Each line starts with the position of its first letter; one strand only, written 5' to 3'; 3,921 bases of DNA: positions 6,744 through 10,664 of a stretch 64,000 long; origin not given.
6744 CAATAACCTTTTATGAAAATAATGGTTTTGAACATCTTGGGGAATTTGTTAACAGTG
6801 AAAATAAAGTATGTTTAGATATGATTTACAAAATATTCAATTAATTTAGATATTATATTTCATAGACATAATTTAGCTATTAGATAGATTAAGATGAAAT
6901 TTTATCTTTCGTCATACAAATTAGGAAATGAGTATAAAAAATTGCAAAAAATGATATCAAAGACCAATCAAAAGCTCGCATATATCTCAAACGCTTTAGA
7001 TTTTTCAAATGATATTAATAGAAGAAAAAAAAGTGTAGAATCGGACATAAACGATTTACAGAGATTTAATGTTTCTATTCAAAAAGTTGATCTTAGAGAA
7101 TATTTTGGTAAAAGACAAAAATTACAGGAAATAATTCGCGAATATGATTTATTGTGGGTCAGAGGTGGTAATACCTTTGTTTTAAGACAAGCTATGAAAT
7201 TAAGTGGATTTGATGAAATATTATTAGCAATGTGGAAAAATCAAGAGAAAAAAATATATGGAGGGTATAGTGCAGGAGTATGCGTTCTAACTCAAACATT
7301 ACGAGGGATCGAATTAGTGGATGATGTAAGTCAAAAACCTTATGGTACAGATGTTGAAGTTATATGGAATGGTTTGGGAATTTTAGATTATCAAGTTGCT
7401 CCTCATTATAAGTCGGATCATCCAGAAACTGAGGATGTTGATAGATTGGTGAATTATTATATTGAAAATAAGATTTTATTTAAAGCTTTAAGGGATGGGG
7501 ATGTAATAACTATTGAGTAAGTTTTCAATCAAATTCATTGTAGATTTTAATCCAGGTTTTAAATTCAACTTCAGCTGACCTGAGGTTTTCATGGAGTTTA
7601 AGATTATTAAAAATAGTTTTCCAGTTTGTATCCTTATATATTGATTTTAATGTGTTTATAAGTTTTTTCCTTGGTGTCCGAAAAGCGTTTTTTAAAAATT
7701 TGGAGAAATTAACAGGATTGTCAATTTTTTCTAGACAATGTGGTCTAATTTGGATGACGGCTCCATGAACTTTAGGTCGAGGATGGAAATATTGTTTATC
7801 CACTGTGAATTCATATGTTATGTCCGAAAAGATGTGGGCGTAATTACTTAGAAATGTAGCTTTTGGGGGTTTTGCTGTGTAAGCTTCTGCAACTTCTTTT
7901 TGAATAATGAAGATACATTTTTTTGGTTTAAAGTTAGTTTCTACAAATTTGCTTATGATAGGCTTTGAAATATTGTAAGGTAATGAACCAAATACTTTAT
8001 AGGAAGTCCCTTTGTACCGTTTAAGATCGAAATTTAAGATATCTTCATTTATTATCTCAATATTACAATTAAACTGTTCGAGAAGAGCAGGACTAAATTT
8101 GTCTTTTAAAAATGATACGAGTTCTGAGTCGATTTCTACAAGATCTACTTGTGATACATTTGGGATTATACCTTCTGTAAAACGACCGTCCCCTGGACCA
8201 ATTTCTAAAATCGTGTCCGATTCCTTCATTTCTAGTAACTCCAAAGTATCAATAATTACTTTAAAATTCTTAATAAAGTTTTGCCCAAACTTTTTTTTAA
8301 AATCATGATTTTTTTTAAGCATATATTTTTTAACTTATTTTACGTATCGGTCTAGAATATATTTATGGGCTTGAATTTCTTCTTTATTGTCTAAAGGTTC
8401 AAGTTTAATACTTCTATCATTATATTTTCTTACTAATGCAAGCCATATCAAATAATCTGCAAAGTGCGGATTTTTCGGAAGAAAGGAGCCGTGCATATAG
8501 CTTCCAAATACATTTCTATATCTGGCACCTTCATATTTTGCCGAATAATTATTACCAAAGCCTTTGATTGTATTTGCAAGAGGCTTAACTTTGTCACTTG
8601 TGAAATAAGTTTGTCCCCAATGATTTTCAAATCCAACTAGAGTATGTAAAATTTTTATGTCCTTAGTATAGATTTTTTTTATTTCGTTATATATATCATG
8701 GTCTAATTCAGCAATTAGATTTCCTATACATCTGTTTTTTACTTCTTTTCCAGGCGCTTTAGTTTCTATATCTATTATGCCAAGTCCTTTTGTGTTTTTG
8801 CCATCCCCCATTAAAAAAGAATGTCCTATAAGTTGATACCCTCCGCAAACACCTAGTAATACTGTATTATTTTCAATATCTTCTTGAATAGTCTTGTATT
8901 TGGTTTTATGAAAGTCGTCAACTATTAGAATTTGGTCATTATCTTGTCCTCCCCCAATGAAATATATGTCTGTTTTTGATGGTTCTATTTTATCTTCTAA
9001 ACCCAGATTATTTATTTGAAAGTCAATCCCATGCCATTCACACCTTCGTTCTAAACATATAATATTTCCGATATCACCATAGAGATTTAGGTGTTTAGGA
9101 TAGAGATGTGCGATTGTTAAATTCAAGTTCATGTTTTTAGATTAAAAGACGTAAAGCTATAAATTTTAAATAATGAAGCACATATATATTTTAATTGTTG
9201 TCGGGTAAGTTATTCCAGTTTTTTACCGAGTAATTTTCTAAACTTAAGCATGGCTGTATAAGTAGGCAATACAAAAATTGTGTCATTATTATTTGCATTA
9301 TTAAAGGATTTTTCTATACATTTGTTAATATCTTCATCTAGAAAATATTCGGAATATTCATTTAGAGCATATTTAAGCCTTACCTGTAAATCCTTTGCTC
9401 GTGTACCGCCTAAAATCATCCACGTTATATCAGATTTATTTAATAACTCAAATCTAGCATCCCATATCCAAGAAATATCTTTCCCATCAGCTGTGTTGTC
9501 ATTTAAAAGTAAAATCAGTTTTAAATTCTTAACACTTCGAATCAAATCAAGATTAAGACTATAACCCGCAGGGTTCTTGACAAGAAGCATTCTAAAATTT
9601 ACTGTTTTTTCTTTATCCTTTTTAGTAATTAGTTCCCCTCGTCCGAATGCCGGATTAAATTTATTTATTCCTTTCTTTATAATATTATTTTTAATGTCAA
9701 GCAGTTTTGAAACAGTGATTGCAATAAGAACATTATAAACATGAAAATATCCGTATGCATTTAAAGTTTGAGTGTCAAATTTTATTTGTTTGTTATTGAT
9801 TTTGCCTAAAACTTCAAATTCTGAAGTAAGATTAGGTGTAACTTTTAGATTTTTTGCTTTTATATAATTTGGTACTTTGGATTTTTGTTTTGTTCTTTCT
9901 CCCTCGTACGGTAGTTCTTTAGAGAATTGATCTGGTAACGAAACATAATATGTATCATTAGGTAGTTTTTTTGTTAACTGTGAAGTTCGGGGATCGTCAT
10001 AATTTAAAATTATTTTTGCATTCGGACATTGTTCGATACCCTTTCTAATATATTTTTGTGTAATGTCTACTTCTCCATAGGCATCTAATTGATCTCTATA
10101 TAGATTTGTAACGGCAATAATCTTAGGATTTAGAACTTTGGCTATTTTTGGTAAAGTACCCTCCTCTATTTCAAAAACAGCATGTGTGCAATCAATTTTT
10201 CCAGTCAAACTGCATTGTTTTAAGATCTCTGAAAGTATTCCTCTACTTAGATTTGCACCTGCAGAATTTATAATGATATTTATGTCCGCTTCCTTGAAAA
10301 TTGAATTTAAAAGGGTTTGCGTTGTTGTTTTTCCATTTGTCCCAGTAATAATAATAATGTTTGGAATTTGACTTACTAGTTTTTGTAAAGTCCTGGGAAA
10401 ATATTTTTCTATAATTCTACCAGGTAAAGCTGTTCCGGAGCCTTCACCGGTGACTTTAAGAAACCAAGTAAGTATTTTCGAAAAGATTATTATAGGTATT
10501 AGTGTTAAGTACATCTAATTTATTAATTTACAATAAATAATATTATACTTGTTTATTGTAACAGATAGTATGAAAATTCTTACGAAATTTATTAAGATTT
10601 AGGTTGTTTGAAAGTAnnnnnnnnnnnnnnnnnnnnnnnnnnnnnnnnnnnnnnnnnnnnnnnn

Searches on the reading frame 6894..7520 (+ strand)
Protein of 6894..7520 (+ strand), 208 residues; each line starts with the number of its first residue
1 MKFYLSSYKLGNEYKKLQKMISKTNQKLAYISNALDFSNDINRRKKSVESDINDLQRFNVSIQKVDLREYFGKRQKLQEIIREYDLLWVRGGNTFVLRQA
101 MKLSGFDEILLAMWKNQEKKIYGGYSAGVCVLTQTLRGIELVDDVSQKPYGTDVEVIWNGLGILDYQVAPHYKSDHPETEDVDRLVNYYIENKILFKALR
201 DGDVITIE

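Call 32: search_protein_families(library=pfam, proteins=[window:6894-7520:+], max_evalue=0.001)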
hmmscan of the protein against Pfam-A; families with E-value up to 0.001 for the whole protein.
window:6894-7520:+ (208 aa): 2 families
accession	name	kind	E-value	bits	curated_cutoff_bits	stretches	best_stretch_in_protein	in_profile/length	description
PF03575.23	Peptidase_S51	-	1.3e-20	74.4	23.9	1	15-207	20-198/206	Peptidase family S51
PF01174.25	SNO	-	0.00012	22.4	27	1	69-138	19-87/188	SNO glutamine amidotransferase family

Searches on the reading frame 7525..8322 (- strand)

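Call 32: search_protein_families(library=pfam, proteins=[window:7525-8322:-], max_evalue=0.001)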
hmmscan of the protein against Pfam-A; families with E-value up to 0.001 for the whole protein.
window:7525-8322:- (265 aa): 1 family
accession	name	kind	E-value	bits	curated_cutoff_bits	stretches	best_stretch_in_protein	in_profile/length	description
PF00398.26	RrnaAD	-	6.6e-49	166.8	24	1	6-264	2-261/263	Ribosomal RNA adenine dimethylase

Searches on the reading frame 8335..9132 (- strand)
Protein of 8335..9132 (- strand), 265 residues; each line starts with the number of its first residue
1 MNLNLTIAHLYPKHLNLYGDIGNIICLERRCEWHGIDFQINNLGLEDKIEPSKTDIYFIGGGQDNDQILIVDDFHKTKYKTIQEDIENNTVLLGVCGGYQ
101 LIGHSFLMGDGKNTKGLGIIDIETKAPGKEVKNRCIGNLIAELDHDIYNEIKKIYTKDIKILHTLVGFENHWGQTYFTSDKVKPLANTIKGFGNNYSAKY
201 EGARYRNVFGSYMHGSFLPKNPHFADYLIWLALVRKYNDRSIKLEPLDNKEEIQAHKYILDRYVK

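Call 32: search_protein_families(library=pfam, proteins=[window:8335-9132:-], max_evalue=0.001)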
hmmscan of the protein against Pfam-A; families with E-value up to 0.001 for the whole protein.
window:8335-9132:- (265 aa): 1 family
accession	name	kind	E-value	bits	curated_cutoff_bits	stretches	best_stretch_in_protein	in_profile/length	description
PF07685.20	GATase_3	-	4.3e-33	115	27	1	6-221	1-195/196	CobB/CobQ-like glutamine amidotransferase domain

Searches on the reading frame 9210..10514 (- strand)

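Call 32: search_protein_families(library=pfam, proteins=[window:9210-10514:-], max_evalue=0.001)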
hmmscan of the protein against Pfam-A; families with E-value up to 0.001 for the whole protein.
window:9210-10514:- (434 aa): 2 families
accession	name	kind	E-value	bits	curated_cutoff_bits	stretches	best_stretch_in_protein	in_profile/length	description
PF08353.15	MurT_C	-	1.6e-31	109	25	1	311-422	1-110/110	MurT ligase C-terminal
PF08245.18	Mur_ligase_M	-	1.1e-16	61.9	24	1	56-268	1-199/200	Mur ligase middle domain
